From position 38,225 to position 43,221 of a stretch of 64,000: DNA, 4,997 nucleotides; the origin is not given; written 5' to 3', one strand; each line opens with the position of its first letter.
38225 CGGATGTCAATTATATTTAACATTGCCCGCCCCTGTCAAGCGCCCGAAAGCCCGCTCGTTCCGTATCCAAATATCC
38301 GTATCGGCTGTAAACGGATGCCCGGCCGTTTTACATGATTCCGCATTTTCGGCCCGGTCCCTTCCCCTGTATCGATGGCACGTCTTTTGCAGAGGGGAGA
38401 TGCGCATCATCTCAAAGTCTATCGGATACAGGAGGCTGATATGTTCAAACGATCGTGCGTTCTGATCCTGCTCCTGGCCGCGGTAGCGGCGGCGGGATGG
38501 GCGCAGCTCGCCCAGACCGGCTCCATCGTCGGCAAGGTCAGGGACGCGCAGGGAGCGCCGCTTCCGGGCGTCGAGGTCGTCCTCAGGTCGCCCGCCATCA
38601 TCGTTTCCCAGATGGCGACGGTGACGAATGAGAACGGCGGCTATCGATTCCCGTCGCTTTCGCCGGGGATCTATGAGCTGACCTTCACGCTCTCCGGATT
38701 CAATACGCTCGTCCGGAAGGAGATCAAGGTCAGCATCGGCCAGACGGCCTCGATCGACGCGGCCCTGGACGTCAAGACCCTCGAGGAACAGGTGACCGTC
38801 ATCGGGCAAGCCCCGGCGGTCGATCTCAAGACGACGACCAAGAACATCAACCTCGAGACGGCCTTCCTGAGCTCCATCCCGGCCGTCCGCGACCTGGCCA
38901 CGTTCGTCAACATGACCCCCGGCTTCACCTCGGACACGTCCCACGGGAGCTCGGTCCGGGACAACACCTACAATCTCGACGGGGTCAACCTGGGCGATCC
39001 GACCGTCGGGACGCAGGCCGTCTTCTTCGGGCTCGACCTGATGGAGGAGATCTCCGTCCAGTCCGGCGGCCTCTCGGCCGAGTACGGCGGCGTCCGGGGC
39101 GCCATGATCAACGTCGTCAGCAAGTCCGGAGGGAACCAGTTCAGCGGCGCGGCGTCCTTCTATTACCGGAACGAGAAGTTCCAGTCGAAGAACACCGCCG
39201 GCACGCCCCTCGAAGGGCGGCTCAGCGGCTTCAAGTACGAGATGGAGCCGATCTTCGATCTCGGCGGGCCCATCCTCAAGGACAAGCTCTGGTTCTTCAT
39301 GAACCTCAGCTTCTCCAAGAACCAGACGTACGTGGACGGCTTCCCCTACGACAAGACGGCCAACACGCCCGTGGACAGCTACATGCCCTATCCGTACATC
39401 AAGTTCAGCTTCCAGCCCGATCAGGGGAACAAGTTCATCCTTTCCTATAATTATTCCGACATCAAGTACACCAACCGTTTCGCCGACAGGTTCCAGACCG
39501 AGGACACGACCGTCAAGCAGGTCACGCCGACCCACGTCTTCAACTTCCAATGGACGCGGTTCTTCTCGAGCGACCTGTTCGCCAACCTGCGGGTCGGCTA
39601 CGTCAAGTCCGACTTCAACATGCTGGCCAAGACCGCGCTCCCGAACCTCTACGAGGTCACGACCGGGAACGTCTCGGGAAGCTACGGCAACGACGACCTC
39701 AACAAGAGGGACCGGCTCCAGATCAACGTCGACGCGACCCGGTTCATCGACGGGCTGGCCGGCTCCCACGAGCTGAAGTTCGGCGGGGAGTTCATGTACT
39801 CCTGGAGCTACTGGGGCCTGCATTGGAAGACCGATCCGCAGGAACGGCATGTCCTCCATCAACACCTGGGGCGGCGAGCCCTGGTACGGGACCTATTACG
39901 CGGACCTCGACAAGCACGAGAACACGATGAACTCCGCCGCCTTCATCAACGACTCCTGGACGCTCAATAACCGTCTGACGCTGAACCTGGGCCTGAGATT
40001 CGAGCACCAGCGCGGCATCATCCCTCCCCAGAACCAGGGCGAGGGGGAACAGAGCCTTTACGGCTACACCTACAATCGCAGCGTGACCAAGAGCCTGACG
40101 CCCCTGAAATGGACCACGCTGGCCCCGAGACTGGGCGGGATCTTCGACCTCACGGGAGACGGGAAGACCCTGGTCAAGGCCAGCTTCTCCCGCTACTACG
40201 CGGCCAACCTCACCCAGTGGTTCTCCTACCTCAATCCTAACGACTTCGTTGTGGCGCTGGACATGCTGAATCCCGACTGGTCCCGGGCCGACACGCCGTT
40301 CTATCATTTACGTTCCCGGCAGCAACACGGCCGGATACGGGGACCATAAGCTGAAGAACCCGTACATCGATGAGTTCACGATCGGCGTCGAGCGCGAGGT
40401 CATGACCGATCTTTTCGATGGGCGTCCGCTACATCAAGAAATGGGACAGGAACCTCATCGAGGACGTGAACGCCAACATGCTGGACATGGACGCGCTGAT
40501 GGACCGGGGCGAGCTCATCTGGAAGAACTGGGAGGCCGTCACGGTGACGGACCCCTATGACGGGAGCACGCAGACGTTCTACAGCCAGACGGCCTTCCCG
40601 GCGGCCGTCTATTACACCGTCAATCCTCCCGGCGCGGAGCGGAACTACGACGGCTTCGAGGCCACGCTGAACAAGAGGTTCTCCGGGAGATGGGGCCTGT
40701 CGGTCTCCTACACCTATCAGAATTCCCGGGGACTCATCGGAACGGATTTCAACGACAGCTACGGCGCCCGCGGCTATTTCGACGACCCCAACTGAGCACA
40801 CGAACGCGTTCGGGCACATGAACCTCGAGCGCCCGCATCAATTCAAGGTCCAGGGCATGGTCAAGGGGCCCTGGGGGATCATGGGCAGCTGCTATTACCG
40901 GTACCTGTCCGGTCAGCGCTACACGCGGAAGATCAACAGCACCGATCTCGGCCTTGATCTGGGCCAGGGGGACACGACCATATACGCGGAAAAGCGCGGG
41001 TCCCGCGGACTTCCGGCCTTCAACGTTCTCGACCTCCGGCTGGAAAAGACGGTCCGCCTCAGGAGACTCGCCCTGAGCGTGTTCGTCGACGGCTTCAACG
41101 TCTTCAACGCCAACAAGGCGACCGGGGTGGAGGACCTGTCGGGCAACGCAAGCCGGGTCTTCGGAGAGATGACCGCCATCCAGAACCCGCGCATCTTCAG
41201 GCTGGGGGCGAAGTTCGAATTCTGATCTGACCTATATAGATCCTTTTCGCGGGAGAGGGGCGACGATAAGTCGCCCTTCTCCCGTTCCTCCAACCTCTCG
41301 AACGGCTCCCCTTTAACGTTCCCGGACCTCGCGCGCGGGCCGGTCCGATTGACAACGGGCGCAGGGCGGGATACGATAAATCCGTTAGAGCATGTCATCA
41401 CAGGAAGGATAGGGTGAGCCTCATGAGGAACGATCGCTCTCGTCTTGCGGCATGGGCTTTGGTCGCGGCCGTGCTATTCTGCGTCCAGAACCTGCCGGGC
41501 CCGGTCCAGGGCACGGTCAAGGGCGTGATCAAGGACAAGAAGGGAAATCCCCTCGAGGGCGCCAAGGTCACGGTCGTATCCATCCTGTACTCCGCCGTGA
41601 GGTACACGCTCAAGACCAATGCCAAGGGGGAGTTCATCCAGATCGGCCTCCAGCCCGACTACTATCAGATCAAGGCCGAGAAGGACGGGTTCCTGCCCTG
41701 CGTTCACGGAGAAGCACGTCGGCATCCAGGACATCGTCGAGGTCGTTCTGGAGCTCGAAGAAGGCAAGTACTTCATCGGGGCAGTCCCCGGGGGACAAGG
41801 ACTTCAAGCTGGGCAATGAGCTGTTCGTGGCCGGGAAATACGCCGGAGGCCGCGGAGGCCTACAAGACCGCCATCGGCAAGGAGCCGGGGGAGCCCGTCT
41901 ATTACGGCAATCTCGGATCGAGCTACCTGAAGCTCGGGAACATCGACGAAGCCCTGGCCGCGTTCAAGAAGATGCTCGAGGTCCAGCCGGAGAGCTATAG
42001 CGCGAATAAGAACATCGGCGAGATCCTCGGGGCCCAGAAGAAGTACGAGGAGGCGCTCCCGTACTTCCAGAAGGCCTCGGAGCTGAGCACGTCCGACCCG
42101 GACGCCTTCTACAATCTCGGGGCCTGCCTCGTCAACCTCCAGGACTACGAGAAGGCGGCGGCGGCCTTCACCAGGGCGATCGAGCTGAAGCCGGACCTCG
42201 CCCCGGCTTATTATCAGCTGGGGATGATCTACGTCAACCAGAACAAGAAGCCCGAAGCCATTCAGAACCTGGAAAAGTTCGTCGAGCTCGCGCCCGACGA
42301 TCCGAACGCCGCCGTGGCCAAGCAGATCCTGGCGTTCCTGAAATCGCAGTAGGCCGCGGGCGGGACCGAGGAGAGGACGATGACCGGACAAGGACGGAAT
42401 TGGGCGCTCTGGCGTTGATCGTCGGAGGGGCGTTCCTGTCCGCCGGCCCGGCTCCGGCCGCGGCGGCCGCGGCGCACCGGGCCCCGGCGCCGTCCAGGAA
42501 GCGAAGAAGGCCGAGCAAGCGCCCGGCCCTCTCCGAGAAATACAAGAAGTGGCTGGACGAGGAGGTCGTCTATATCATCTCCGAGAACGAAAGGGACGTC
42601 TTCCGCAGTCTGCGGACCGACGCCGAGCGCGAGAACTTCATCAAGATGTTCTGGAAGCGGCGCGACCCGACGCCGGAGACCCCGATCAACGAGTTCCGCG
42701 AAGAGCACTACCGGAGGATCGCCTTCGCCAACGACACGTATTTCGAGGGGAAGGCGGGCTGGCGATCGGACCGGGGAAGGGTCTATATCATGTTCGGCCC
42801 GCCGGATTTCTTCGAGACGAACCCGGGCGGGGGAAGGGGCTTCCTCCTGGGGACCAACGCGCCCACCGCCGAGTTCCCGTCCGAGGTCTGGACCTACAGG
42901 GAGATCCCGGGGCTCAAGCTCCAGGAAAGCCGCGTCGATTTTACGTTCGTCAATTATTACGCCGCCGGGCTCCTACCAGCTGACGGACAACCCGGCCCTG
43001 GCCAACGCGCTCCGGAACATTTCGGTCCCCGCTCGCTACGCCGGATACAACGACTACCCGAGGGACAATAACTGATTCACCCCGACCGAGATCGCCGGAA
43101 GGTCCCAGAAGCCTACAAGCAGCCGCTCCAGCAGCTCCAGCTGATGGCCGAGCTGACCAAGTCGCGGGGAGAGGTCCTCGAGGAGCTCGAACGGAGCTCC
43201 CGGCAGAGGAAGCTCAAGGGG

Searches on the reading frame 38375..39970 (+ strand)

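Call 21: search_protein_families(library=pfam, proteins=[window:38375-39970:+], max_evalue=0.001)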
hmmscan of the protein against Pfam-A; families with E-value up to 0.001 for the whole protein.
window:38375-39970:+ (531 aa): 5 families
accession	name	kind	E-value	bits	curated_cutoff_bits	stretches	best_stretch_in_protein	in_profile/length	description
PF13620.12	CarboxypepD_reg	-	3.3e-18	66.2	32.3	1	50-131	1-81/82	Carboxypeptidase regulatory-like domain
PF25183.1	OMP_b-brl_4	-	3.1e-13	49.5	30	2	248-313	1-64/838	Outer membrane beta barrel domain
PF13715.12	CarbopepD_reg_2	-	7.3e-10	39.2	32.2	1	51-141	1-87/88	CarboxypepD_reg-like domain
PF17210.9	SdrD_B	-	2.4e-06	28.1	29.7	1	55-108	16-68/112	SdrD B-like domain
PF02369.22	Big_1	-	0.00045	20.7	34.9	0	51-92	21-64/93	Bacterial Ig-like domain (group 1)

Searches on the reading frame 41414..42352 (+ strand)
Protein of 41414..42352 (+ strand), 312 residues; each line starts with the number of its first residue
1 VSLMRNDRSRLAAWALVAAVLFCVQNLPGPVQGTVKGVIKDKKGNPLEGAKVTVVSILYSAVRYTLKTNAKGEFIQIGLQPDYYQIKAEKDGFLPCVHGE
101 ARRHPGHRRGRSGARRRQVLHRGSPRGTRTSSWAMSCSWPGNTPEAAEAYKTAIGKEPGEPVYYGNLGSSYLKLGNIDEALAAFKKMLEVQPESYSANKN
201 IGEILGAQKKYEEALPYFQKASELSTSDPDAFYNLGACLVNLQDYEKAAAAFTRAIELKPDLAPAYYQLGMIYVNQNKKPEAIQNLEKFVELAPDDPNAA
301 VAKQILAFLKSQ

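Call 21: search_protein_families(library=pfam, proteins=[window:41414-42352:+], max_evalue=0.001)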
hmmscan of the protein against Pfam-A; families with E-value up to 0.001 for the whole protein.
window:41414-42352:+ (312 aa): 22 families
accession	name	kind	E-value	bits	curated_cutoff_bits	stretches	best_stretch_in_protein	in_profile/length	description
PF00515.34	TPR_1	-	1.2e-34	117.1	27.8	4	229-261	1-33/34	Tetratricopeptide repeat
PF07719.23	TPR_2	-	2.3e-31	105.7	27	3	229-261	1-33/34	Tetratricopeptide repeat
PF13181.12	TPR_8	-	3.3e-28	95.8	25.7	3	263-296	1-34/34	Tetratricopeptide repeat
PF13432.12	TPR_16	-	2.2e-22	79.6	32.7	2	167-228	3-64/65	Tetratricopeptide repeat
PF13414.12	TPR_11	-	1.2e-21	76.5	26.8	2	242-276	7-41/42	TPR repeat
PF13431.12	TPR_17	-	6.5e-21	73.2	24.4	2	251-284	1-34/34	Tetratricopeptide repeat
PF14559.12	TPR_19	-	9.8e-21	74.3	25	3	207-250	3-46/68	Tetratricopeptide repeat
PF13424.12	TPR_12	-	7.3e-20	71.4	30.1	2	197-259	5-75/77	Tetratricopeptide repeat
PF13174.12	TPR_6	-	2.3e-19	69.1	26.3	1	265-295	2-32/33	Tetratricopeptide repeat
PF13371.12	TPR_9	-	6.8e-18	64.9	35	1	235-306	1-72/73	Tetratricopeptide repeat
PF13428.12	TPR_14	-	7.9e-17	60.5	23.5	0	265-301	3-39/44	Tetratricopeptide repeat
PF13176.12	TPR_7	-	2.7e-16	58.6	27.9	0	231-262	1-32/36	Tetratricopeptide repeat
PF13374.12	TPR_10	-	6.3e-12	45.5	27.5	0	164-190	5-31/42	Tetratricopeptide repeat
PF12895.13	ANAPC3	-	1.3e-11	45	27.2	1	208-288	2-81/82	Anaphase-promoting complex, cyclosome, subunit 3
PF13620.12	CarboxypepD_reg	-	1.9e-10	41.4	32.3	1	34-95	1-61/82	Carboxypeptidase regulatory-like domain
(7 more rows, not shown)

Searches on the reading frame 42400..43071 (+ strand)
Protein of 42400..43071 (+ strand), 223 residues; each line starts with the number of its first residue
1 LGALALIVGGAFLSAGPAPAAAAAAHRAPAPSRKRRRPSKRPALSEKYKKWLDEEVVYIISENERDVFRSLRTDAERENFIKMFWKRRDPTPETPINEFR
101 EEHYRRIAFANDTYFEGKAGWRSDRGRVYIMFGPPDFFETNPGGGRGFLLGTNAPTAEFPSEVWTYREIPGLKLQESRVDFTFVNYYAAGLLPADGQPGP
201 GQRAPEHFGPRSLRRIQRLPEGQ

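Call 47: search_protein_families(library=pfam, proteins=[window:42400-43071:+], max_evalue=0.0001)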
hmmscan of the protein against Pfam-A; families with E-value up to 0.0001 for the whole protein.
window:42400-43071:+ (223 aa): 1 family
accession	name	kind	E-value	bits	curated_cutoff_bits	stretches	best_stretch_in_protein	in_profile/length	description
PF20094.4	GWxTD_dom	-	3.9e-14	53.2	26.9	1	51-137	32-114/172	GWxTD domain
